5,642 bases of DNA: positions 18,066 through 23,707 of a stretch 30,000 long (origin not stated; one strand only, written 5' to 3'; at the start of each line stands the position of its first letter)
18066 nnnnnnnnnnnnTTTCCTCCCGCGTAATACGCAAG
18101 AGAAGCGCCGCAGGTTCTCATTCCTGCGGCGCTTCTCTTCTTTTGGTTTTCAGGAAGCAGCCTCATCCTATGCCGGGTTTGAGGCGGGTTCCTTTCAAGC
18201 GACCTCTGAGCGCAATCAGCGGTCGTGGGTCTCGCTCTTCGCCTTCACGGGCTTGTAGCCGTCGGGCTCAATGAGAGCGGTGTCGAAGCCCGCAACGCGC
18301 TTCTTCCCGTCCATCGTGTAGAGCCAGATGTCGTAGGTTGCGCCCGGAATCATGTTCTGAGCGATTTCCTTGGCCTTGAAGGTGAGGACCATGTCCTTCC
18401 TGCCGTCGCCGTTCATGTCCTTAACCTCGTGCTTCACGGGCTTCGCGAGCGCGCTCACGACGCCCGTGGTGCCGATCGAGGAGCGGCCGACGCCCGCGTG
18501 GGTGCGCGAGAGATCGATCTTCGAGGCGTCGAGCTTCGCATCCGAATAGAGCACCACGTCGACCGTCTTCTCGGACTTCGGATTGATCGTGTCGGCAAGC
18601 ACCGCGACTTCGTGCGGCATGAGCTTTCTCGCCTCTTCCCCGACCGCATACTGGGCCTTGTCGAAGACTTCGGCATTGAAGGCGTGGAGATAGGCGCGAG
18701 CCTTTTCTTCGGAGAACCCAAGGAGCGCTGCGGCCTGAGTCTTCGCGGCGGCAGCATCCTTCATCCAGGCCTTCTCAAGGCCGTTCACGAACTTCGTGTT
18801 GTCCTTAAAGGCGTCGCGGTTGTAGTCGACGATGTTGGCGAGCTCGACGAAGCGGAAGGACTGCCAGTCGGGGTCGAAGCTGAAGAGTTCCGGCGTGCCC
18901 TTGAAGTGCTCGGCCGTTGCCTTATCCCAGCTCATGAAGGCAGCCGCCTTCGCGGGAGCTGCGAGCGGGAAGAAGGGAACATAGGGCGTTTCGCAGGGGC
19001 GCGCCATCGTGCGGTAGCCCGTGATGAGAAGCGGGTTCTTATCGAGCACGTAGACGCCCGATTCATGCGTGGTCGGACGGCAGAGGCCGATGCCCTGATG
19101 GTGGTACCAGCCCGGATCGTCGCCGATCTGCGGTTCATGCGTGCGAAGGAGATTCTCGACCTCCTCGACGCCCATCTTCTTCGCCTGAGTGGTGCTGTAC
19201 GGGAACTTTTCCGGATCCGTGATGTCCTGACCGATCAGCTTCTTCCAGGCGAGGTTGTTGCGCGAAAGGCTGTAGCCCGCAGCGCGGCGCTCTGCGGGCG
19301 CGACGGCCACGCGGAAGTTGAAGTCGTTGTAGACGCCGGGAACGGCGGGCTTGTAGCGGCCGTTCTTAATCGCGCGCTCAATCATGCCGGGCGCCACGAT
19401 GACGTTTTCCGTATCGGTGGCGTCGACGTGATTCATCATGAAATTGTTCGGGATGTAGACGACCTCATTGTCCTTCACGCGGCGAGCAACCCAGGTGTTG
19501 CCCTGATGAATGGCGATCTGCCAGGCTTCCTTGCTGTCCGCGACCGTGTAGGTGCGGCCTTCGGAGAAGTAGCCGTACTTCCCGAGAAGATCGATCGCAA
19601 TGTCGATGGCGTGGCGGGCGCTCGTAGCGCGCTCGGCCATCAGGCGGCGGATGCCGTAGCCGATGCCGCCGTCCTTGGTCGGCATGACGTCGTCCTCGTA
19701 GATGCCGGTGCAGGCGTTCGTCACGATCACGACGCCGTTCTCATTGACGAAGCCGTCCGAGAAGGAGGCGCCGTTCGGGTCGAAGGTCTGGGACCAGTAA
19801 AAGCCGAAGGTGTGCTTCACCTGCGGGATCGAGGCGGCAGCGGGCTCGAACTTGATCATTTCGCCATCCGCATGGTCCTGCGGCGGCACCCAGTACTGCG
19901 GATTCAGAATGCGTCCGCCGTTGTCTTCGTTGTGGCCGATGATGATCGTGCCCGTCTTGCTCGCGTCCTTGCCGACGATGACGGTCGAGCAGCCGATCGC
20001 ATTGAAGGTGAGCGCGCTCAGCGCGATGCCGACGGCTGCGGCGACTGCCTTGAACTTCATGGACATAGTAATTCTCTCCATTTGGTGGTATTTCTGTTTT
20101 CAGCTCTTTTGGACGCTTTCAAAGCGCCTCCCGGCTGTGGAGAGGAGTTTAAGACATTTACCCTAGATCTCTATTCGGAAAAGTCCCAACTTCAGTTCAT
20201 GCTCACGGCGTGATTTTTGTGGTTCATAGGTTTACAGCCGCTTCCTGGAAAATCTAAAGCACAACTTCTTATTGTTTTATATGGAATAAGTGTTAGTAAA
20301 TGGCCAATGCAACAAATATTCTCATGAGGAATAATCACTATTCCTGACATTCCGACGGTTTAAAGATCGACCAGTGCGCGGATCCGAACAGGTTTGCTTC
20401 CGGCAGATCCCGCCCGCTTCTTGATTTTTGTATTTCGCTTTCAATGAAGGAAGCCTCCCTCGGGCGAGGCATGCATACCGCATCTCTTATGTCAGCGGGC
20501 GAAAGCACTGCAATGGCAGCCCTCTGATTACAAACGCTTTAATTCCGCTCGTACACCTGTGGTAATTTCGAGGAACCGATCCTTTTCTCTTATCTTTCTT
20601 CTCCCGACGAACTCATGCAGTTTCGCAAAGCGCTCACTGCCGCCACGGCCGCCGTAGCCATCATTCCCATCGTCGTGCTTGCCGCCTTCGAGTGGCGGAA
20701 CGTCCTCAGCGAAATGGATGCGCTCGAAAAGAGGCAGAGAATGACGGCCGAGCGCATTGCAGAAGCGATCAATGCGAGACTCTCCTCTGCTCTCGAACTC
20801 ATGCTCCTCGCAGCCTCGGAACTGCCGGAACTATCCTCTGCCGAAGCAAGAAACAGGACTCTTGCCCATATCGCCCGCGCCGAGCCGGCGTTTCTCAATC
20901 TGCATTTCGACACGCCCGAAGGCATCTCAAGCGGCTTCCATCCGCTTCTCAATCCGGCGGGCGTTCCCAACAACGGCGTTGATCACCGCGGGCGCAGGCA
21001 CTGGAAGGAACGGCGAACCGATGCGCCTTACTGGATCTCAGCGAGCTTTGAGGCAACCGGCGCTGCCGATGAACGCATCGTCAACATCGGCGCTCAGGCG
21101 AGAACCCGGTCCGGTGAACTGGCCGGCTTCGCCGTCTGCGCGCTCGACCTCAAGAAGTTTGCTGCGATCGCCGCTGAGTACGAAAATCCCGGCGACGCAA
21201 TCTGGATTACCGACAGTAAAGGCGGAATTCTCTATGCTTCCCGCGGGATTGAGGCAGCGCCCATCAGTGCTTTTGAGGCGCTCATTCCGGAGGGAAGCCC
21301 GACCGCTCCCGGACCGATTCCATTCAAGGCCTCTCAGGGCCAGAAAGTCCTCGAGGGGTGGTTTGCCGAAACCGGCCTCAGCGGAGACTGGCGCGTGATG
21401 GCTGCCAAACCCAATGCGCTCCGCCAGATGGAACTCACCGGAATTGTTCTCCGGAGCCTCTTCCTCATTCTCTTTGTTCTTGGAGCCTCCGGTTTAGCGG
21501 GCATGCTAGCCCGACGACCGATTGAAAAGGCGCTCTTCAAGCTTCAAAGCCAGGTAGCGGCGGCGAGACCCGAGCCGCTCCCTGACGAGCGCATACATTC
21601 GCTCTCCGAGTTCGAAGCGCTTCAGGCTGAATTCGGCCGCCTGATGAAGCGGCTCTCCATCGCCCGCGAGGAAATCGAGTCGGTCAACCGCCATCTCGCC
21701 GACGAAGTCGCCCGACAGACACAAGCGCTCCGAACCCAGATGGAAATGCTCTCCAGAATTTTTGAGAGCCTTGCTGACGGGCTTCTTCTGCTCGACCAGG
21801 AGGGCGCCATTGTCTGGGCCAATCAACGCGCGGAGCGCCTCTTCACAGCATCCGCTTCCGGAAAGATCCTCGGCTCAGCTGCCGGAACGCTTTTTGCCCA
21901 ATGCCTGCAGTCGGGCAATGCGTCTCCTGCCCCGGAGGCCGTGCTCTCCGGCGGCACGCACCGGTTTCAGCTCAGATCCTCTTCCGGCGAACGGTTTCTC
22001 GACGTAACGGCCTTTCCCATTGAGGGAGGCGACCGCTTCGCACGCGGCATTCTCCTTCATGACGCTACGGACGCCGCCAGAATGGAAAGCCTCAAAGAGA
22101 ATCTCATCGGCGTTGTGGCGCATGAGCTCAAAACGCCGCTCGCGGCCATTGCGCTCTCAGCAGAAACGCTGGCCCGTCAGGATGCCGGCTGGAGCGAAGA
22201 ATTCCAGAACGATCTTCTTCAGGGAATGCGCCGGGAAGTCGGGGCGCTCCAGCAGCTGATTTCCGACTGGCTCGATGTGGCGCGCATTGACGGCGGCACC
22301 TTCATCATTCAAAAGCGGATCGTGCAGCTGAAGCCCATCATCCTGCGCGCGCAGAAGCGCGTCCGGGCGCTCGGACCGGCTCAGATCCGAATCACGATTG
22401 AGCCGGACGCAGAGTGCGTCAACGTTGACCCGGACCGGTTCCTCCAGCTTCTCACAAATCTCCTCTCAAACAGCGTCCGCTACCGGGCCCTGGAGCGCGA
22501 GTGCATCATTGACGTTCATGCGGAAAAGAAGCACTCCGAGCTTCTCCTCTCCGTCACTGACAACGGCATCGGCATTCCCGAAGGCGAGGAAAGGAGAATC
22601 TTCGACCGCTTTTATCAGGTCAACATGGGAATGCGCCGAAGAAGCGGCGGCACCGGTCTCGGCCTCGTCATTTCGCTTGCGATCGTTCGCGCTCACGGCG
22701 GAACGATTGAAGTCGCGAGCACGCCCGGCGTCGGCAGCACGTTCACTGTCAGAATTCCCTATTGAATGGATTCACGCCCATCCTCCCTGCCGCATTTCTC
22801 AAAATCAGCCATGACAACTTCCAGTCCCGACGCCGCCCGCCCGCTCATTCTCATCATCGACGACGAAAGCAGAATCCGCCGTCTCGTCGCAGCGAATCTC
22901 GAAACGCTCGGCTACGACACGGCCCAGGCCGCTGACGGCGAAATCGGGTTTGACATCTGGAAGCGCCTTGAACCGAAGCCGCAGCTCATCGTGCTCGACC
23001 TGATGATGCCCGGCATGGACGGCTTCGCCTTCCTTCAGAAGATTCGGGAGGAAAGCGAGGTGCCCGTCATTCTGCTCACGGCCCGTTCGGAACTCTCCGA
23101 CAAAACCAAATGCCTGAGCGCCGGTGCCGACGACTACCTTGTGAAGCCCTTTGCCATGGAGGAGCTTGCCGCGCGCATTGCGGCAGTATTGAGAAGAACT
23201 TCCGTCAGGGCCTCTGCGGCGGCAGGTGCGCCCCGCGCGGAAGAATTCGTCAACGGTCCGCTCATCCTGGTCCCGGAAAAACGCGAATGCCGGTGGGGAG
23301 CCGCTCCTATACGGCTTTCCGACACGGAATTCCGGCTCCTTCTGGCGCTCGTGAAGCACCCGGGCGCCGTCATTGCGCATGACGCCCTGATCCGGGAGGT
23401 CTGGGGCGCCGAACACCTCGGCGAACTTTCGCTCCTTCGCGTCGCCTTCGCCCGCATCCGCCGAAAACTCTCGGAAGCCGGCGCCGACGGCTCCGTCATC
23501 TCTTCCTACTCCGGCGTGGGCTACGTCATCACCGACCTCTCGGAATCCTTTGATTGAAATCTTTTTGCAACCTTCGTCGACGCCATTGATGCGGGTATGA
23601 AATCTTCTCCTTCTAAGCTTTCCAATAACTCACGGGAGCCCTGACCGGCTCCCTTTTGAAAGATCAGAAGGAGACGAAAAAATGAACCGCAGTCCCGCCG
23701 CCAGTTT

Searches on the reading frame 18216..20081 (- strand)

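Call 22: search_protein_families(library=pfam, proteins=[window:18216-20081:-])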
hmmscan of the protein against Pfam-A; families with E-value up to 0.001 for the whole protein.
window:18216-20081:- (621 aa): 1 family
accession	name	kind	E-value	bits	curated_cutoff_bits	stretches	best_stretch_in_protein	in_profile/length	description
PF03577.20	Peptidase_C69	-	4.4e-32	112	23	1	31-315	2-287/402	Peptidase family C69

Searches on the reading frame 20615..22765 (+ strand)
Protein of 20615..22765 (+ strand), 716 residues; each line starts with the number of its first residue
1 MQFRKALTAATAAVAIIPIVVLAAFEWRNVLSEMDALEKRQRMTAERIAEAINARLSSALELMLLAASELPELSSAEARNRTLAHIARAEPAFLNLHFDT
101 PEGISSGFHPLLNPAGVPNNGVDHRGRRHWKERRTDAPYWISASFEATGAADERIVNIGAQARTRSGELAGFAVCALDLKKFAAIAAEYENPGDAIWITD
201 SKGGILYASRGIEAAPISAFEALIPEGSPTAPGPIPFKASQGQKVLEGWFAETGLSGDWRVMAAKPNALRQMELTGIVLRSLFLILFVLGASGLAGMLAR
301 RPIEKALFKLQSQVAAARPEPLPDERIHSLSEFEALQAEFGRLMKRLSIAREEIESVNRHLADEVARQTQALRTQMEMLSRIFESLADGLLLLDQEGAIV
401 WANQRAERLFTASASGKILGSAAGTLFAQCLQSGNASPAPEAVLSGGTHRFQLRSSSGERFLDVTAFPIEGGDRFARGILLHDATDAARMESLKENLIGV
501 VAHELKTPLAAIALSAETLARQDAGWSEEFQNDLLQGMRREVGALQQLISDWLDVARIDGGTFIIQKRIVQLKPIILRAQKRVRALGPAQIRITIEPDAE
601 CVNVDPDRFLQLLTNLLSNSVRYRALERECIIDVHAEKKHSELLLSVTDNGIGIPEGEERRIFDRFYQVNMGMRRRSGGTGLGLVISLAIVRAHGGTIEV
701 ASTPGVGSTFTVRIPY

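Call 3: search_protein_families(library=pfam, proteins=[window:20615-22765:+])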
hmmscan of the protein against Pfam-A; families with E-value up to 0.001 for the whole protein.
window:20615-22765:+ (716 aa): 6 families
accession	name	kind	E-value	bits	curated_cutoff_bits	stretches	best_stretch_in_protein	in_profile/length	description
PF02518.31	HATPase_c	-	3.8e-27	95.4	26.4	1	605-715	2-108/111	Histidine kinase-, DNA gyrase B-, and HSP90-like ATPase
PF00512.31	HisKA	-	1.2e-13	51.3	26.9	1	494-561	2-66/66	His Kinase A (phospho-acceptor) domain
PF13188.13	PAS_8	-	3.9e-09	36.5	21.8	1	377-424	1-48/65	PAS domain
PF00989.32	PAS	-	1.2e-07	32.2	22.6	1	377-414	1-38/113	PAS fold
PF08448.16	PAS_4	-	7.3e-07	29.8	23.1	1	383-487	1-108/110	PAS fold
PF13426.13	PAS_9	-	3e-05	24.7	27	1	388-486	2-103/103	PAS domain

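Call 4: search_protein_families(library=ncbifam, proteins=[window:20615-22765:+])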
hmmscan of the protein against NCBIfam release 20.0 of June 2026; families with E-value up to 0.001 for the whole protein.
window:20615-22765:+ (716 aa): 83 families (the best 25 are shown)
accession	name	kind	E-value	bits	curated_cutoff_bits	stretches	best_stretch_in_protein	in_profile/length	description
NF046044.1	PnpS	equivalog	8.7e-66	222.5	400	1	353-715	31-390/390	two-component system histidine kinase PnpS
NF033092.0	HK_WalK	equivalog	9.3e-54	183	725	1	360-716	241-594/594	cell wall metabolism sensor histidine kinase WalK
TIGR02966.1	phoR_proteo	equivalog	1.1e-52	179.1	334.2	1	374-714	3-333/333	phosphate regulon sensor histidine kinase PhoR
NF041735.1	hist_kin_RppB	equivalog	1.8e-41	142.4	400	1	501-715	223-438/438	two-component system sensor histidine kinase RppB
NF008468.0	PRK11360.1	equivalog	2.2e-41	141.9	646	1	363-715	254-607/616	two-component system sensor histidine kinase AtoS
NF047874.1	MASE3_PAS_HK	subfamily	3.5e-40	138.4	560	1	336-715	228-624/655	MASE3 domain-containing sensor histidine kinase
NF012163.2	BaeS_SmeS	equivalog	1e-39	136.8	500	1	490-713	236-455/457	sensor histidine kinase efflux regulator BaeS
NF040691.1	MtrAB_MtrB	equivalog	1.7e-38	133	450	1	490-715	267-491/507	MtrAB system histidine kinase MtrB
NF045595.1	HK_scytonemin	equivalog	9.4e-36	123.4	865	1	484-716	404-635/637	scytonemin biosynthesis sensor histidine kinase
NF033093.1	HK_VicK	exception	2.6e-35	122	680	1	361-716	75-435/448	cell wall metabolism sensor histidine kinase VicK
NF007837.0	PRK10549.1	equivalog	6.5e-34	117.4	603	1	489-715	235-457/466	envelope stress sensor histidine kinase BaeS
TIGR01386.1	cztS_silS_copS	subfamily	8.6e-34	117.3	292.55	1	501-715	248-457/457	heavy metal sensor histidine kinase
NF045911.1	TCSHisKinNblS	equivalog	1e-33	116.6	1000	1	363-712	252-616/621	two-component system sensor histidine kinase NblS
NF006800.0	PRK09303.1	equivalog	1.2e-33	116.6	342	1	493-715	150-376/383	histidine kinase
TIGR02956.1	TMAO_torS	equivalog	5.2e-33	114.2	676.5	1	494-715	464-681/967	TMAO reductase system sensor histidine kinase/response regulator TorS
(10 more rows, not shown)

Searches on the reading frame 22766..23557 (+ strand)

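Call 3: search_protein_families(library=pfam, proteins=[window:22766-23557:+])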
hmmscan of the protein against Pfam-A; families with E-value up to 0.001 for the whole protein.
window:22766-23557:+ (263 aa): 2 families
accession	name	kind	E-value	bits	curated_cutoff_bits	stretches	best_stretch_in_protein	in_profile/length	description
PF00072.30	Response_reg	-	2.7e-30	105.2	30.2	1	28-138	1-110/111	Response regulator receiver domain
PF00486.34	Trans_reg_C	-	3.3e-17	62.8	26.2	1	181-254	3-76/77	Transcriptional regulatory protein, C terminal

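Call 4: search_protein_families(library=ncbifam, proteins=[window:22766-23557:+])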
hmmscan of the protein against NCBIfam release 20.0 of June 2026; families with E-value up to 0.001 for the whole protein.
window:22766-23557:+ (263 aa): 97 families (the best 25 are shown)
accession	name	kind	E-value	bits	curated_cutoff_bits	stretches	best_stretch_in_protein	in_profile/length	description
NF045944.1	ResRegRpaBCyano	equivalog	3.7e-55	186.8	330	1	29-255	1-227/229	response regulator transcription factor RpaB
NF040689.1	MtrAB_MtrA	equivalog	3.1e-49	167.3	300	1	28-254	1-217/219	MtrAB system response regulator MtrA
NF041733.1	resp_reg_CseB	equivalog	3.5e-49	167.2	350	1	28-253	3-224/228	two-component system response regulator CseB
TIGR02154.1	PhoB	equivalog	2.9e-46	157.6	296.2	1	27-254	4-224/226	phosphate regulon transcriptional regulator PhoB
NF033117.2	vanR_ACDEGLN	exception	6e-44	150.3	350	1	28-255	1-225/226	VanR-ABDEGLN family response regulator transcription factor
NF053854.1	RespRegPhoBBctds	equivalog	6.2e-43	146.7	270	1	28-255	1-224/225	two-component system response regulator PhoB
NF040534.1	resp_reg_YycF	equivalog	2.3e-42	144.8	340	1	28-256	3-228/231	response regulator YycF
NF007005.1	PRK09468.1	equivalog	1.2e-40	139.4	331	1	28-255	6-231/237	osmolarity response regulator transcription factor OmpR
NF033120.0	vanR_FM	exception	1.3e-40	139.4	460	1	28-255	6-229/231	vancomycin resistance response regulator transcription factor, VanR-F/VanR-M family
TIGR01387.1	cztR_silR_copR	subfamily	1.3e-39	136.1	279.2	1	28-255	1-218/218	heavy metal response regulator transcription factor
NF008296.0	PRK11083.1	equivalog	3.2e-38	131.4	273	1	25-255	3-225/228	two-component system response regulator CreB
NF007820.0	PRK10529.1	equivalog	4.7e-38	130.8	325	1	28-253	4-221/225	two-component system response regulator KdpE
NF007546.0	PRK10161.1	equivalog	5.4e-38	130.8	471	1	28-254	5-224/229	phosphate response regulator transcription factor PhoB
NF007982.1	PRK10710.1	equivalog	5.6e-38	130.8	380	1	24-254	6-226/235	envelope stress response regulator BaeR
NF000403.1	vanR-C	exception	2.2e-37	128.9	480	1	28-256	5-230/231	vancomycin resistance response regulator transcription factor VanR-C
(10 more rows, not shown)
